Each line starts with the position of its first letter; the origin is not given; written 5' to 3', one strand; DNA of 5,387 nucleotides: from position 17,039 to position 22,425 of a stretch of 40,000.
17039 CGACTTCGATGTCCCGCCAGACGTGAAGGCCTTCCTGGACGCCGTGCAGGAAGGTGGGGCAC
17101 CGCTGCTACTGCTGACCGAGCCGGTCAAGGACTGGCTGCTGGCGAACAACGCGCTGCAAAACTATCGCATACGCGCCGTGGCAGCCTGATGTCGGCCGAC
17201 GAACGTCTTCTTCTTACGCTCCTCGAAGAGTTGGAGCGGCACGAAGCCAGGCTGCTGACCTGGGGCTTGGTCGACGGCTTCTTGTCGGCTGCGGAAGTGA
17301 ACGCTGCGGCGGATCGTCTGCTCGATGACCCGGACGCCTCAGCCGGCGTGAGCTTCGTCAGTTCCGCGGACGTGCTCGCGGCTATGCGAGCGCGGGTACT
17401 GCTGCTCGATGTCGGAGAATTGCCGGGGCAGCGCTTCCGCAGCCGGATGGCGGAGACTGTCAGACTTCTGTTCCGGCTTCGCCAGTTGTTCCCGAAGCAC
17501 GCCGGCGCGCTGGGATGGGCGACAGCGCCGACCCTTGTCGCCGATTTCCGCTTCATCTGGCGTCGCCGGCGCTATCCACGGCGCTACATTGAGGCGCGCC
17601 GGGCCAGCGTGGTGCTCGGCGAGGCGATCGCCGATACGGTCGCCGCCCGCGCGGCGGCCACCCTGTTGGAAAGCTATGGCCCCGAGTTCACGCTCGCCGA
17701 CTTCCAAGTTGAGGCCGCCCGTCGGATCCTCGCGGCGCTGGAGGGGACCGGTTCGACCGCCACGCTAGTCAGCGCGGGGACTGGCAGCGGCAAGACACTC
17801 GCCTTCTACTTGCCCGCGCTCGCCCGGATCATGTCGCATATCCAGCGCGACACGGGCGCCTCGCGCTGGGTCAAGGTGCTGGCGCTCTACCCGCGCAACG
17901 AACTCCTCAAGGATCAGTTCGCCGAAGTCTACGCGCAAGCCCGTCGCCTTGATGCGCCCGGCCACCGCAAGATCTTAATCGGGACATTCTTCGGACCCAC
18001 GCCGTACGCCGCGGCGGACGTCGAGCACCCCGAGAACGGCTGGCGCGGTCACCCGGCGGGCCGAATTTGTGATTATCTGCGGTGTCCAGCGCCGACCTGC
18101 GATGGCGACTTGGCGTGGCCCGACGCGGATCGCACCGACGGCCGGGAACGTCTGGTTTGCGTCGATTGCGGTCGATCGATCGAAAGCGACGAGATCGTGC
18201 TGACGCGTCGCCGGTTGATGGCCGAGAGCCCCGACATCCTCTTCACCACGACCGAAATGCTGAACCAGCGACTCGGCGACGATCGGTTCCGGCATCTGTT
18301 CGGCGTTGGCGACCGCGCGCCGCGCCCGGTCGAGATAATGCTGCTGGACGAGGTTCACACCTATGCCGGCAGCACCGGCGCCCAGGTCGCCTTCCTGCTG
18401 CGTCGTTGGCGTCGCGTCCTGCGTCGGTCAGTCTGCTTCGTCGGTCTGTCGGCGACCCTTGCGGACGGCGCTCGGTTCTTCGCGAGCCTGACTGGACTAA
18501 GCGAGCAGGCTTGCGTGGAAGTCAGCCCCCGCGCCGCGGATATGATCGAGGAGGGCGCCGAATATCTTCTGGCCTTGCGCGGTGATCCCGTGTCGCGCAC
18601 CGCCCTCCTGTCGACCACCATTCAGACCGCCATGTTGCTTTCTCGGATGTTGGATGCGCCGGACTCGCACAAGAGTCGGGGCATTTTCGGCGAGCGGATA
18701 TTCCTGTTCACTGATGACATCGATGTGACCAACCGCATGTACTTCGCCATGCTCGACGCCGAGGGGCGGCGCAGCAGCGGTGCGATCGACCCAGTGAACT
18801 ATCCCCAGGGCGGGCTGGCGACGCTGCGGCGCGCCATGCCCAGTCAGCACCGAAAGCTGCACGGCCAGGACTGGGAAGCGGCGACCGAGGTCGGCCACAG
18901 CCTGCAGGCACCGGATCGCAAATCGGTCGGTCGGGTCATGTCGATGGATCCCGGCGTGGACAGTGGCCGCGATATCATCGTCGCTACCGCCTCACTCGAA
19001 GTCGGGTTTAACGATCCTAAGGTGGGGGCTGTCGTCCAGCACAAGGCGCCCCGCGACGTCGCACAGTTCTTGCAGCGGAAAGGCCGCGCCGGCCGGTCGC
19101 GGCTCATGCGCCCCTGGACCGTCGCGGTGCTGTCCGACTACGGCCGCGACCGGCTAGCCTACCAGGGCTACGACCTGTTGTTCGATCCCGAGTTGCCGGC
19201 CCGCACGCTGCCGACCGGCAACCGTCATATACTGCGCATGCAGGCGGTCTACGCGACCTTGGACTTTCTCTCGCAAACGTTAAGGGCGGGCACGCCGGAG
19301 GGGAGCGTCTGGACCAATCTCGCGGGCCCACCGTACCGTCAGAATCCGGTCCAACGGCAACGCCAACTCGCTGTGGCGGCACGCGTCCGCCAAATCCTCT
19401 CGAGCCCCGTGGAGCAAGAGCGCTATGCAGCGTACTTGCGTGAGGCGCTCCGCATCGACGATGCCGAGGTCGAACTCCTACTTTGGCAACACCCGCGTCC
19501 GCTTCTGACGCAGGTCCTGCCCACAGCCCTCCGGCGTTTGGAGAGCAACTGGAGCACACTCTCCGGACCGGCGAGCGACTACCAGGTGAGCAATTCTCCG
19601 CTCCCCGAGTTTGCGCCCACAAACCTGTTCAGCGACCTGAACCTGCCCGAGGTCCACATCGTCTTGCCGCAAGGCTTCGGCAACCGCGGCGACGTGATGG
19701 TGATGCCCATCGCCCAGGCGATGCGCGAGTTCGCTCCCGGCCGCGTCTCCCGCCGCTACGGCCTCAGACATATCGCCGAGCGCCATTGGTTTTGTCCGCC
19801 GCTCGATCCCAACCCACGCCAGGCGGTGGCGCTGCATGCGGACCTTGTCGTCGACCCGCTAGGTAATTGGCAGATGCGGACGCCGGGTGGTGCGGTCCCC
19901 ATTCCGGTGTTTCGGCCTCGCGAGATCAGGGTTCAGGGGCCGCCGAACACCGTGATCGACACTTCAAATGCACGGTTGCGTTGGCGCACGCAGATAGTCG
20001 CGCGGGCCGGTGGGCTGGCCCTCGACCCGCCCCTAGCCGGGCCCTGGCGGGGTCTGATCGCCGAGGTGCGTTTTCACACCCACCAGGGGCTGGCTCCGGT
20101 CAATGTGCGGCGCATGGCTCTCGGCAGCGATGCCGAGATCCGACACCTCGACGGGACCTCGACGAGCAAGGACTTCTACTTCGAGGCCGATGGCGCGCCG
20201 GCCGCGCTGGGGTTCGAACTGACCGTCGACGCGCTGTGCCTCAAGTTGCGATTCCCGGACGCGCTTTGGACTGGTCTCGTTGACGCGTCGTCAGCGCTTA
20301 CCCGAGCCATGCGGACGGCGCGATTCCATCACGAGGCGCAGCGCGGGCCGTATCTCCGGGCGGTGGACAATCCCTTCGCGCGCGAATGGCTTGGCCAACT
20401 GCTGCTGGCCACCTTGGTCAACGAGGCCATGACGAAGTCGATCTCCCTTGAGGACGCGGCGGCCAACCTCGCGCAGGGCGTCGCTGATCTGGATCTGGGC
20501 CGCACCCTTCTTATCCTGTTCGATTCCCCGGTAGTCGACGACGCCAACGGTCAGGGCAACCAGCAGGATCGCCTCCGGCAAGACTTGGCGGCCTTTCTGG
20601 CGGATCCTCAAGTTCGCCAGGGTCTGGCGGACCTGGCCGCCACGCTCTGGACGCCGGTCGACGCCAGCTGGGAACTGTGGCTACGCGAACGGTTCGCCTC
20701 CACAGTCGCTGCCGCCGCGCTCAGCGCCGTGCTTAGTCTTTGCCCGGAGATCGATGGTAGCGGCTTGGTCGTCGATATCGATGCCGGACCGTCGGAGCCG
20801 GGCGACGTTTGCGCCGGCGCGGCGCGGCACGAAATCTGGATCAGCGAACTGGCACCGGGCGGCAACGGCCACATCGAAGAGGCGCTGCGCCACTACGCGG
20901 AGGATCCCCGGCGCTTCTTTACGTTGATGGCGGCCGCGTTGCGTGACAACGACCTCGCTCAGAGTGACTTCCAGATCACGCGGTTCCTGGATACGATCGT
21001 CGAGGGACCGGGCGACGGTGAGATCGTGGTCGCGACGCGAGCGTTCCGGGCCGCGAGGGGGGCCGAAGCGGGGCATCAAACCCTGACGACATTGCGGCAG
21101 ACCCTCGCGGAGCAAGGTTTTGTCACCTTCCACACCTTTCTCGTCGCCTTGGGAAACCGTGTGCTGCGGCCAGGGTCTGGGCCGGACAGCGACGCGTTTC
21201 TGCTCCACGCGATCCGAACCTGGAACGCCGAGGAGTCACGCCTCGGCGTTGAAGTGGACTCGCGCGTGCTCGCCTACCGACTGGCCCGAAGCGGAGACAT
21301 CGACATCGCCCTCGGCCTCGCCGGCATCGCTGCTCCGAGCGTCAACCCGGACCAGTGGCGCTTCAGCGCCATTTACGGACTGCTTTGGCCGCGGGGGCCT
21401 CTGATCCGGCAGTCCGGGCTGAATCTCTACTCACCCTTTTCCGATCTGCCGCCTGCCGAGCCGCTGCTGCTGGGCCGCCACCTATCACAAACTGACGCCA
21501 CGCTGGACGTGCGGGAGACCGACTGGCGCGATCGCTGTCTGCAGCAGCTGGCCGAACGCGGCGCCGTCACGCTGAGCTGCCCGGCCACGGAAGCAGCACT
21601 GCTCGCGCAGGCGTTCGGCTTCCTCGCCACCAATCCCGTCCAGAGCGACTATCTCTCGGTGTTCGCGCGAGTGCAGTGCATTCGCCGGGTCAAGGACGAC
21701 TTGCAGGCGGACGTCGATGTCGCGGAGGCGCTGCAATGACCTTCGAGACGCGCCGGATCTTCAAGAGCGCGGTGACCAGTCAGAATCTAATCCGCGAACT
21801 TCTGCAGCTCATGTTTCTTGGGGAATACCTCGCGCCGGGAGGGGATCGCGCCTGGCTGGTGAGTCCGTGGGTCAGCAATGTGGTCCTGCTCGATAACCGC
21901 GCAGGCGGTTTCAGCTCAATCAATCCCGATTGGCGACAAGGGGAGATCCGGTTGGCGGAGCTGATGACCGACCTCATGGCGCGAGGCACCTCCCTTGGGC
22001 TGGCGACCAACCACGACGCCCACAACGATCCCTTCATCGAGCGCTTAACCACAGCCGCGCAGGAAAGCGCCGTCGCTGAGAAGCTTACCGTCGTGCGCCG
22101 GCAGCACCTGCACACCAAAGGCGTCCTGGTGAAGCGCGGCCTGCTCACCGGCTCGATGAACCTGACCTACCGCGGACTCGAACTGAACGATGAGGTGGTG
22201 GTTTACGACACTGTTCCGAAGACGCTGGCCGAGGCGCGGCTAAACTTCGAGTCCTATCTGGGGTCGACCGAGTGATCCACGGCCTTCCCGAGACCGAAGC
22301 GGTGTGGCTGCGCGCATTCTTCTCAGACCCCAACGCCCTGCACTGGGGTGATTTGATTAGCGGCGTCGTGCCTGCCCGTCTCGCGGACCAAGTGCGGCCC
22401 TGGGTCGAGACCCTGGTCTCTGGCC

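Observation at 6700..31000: Complete Dpd-type 7-deazaguanine DNA modification/restriction system carried as island cargo in two convergent operons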

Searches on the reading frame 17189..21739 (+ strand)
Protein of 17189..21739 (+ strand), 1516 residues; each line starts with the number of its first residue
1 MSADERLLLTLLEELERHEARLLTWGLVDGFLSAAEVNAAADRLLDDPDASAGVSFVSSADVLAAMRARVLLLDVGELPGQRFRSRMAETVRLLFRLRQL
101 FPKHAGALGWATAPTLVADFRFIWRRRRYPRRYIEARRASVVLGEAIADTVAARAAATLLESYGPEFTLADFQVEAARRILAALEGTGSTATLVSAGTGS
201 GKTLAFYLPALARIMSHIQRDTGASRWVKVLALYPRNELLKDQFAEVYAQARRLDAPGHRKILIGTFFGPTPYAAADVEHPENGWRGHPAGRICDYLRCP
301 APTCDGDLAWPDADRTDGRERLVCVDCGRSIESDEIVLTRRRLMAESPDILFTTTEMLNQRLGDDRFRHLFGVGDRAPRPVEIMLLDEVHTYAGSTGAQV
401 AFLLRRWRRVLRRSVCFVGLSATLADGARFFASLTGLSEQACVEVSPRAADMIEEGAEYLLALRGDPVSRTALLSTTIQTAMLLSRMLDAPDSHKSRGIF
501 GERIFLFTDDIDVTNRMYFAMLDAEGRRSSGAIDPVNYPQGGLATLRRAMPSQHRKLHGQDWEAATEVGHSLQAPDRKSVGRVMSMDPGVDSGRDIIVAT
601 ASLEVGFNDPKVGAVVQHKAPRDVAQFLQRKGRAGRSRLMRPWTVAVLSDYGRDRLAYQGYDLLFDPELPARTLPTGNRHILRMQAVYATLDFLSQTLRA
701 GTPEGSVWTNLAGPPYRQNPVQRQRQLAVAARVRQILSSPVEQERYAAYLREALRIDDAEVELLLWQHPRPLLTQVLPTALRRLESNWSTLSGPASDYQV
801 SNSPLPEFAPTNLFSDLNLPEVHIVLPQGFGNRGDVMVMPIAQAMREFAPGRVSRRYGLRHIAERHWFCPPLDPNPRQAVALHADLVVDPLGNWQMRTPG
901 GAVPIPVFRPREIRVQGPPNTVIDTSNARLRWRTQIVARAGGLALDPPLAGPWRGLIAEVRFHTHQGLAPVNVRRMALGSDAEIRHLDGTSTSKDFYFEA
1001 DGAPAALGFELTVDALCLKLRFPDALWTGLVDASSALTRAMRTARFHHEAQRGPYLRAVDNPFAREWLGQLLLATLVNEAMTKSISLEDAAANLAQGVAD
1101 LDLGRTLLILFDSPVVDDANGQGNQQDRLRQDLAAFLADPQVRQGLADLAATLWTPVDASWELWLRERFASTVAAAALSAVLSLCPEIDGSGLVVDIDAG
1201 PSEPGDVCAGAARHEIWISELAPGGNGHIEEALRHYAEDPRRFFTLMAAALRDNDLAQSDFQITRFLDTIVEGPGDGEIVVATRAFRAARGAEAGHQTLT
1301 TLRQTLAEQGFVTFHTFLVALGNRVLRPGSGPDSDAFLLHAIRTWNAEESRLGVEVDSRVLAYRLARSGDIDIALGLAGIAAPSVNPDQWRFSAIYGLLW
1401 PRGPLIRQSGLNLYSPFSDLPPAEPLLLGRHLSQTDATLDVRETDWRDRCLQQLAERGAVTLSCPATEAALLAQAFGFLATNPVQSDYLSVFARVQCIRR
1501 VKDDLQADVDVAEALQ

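Call 3: search_protein_families(library=ncbifam, proteins=[window:17189-21739:+])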
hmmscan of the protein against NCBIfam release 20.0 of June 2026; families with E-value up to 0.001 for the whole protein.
window:17189-21739:+ (1516 aa): 14 families
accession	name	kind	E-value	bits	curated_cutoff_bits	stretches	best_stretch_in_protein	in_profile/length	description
NF041067.1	DpdJ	equivalog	0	1809.1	800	1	12-1516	1-1482/1482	protein DpdJ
TIGR04121.1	DEXH_lig_assoc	equivalog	1.9e-19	68.9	850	3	571-636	285-345/804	ligase-associated DNA damage response DEXH box helicase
TIGR03817.1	DECH_helic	hypoth_equivalog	2.8e-16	58.9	874.1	2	379-454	156-235/742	helicase/secretion neighborhood putative DEAH-box helicase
NF010338.0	PRK13767.1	equivalog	8e-15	54.1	849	2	334-437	134-231/877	ATP-dependent helicase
NF007284.0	PRK09751.1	equivalog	1.4e-13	49.1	1496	1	338-436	138-229/1538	ATP-dependent helicase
TIGR03158.1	cas3_cyano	exception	1.2e-08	34.5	69.1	1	181-248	6-60/357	type I-D CRISPR-associated helicase Cas3'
NF053636.1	DDHlcsCsdAPsy1082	equivalog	4.3e-07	28.8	890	1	180-246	34-93/512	DEAD/DEAH box helicase CsdA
TIGR00614.1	recQ_fam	subfamily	6e-07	28.6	219.8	1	595-639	278-322/470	RecQ family ATP-dependent DNA helicase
NF008394.0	PRK11192.1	equivalog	2.2e-06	26.8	507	1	191-262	42-106/441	ATP-dependent RNA helicase SrmB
NF008279.0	PRK11057.1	equivalog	3.4e-05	22.5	1015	1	595-639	288-332/608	ATP-dependent DNA helicase RecQ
NF053712.1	repair_DEAH_YoaA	equivalog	0.00011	21.1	680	1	158-212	8-60/630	DNA repair helicase YoaA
TIGR01389.1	recQ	equivalog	0.0003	19.4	640.2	1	595-637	276-318/591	DNA helicase RecQ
NF005981.0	PRK08074.1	equivalog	0.0004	18.5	789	1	158-212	247-299/931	ATP-dependent DNA helicase DinG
NF041063.1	DpdF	equivalog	0.00086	18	550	0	594-636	429-471/813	protein DpdF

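Call 14: search_protein_families(library=pfam, max_evalue=0.001, proteins=[window:17189-21739:+])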
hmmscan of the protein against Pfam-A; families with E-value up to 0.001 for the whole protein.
window:17189-21739:+ (1516 aa): 3 families
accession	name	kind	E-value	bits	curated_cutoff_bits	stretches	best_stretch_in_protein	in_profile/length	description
PF00270.35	DEAD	-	3.9e-14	53.2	26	2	188-247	14-65/167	DEAD/DEAH box helicase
PF04851.21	ResIII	-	1.4e-07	32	22.5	1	167-244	2-70/164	Type III restriction enzyme, res subunit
PF00271.37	Helicase_C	-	5.2e-07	30.3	23.5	1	591-637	63-109/110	Helicase conserved C-terminal domain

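Call 84: search_solved_structures(query=window:17189-21739:+, max_evalue=0.00001)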
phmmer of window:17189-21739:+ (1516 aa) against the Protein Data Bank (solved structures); distinct sequences matched with E-value up to 0.00001: 3.
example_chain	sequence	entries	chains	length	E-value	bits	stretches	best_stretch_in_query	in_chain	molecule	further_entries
9tu7_Y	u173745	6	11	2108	1.5e-06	29.2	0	334-411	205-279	DEAD/DEAH box helicase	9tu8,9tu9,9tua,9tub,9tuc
6l5l_A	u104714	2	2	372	1.8e-06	29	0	193-297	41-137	Nucleolar RNA helicase 2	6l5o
6l5m_A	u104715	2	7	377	1.8e-06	28.9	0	193-297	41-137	Nucleolar RNA helicase 2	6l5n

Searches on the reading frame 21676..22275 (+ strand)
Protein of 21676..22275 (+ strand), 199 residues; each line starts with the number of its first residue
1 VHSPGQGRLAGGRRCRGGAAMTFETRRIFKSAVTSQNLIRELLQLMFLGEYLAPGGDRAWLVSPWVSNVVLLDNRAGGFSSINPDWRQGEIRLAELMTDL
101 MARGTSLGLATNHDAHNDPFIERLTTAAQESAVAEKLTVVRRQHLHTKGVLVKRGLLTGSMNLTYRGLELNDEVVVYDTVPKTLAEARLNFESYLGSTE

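Call 3: search_protein_families(library=ncbifam, proteins=[window:21676-22275:+])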
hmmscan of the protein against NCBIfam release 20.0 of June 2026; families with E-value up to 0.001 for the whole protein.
window:21676-22275:+ (199 aa): 1 family
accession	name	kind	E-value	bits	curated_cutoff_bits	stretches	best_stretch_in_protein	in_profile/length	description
NF041068.1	DpdK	equivalog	5.3e-58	195.3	100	1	26-194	1-166/167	phospholipase D-like domain-containing protein DpdK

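Call 14: search_protein_families(library=pfam, max_evalue=0.001, proteins=[window:21676-22275:+])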
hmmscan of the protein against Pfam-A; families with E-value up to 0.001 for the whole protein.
window:21676-22275:+ (199 aa): 1 family
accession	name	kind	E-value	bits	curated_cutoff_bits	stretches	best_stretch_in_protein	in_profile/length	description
PF13091.12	PLDc_2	-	3.4e-09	37.1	27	1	95-193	27-130/132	PLD-like domain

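Call 57: search_protein_families(library=padloc, max_evalue=0.00001, proteins=[window:21736-22275:+])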
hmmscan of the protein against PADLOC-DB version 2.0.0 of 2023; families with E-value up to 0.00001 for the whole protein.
window:21736-22275:+ (179 aa): 5 families
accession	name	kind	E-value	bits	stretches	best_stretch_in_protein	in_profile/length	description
PDLC02901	DpdK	-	1.1e-50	169.7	1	4-174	2-168/173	DpdK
PDLC02899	DpdK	-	1.6e-27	94.7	1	5-175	6-172/247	DpdK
PDLC02902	DpdK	-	3.2e-24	83.7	1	40-170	2-128/137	DpdK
PDLC02900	DpdK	-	7.1e-12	43.9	1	18-172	22-174/181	DpdK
PDLC02614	DrmC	-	1.1e-07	29.7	1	73-157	49-134/153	DrmC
